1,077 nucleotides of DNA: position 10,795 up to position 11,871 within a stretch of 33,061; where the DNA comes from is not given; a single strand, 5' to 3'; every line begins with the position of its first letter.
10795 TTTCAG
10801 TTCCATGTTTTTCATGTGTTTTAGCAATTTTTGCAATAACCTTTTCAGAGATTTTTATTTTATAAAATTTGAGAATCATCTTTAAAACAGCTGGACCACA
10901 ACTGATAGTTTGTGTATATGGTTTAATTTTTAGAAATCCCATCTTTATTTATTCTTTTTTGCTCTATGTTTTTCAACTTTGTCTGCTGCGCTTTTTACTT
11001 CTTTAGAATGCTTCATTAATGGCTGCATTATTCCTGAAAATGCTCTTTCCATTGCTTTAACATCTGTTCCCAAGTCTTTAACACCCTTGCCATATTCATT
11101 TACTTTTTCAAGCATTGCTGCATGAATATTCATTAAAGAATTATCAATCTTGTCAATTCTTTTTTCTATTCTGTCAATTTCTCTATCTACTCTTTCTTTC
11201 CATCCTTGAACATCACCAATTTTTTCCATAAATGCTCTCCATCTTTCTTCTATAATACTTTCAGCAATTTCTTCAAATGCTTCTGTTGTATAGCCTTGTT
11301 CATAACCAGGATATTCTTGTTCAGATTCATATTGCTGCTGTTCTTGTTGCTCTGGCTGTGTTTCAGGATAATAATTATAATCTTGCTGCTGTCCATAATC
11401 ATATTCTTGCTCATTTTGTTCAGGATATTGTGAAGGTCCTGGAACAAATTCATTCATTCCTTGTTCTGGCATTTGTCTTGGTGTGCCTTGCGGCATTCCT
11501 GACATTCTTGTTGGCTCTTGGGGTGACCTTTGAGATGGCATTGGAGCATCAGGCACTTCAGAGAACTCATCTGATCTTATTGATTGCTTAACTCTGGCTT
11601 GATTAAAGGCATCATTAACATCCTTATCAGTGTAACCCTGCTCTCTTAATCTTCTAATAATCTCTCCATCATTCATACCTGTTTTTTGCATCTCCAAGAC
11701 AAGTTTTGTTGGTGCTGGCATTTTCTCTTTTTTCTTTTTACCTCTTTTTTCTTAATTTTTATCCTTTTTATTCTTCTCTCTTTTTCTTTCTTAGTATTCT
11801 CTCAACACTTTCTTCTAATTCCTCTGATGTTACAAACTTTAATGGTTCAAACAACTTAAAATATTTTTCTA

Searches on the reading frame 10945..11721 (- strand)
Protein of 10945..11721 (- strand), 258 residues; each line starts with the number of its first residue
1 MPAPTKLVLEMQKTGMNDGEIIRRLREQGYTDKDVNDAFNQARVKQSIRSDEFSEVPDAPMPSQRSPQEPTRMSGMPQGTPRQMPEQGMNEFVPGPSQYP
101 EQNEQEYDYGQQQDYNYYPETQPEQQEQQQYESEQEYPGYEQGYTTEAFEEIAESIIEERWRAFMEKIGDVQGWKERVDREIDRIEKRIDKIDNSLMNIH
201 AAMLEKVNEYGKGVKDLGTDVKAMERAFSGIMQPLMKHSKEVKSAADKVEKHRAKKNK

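Call 47: search_protein_families(library=pfam, proteins=[window:10945-11721:-], max_evalue=0.001)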
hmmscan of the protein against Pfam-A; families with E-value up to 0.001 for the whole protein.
window:10945-11721:- (258 aa): 1 family
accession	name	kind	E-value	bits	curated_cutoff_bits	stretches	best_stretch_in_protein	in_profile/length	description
PF06419.17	COG6_N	-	0.0008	20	27.4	0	191-257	19-85/114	Conserved oligomeric complex COG6, N-terminal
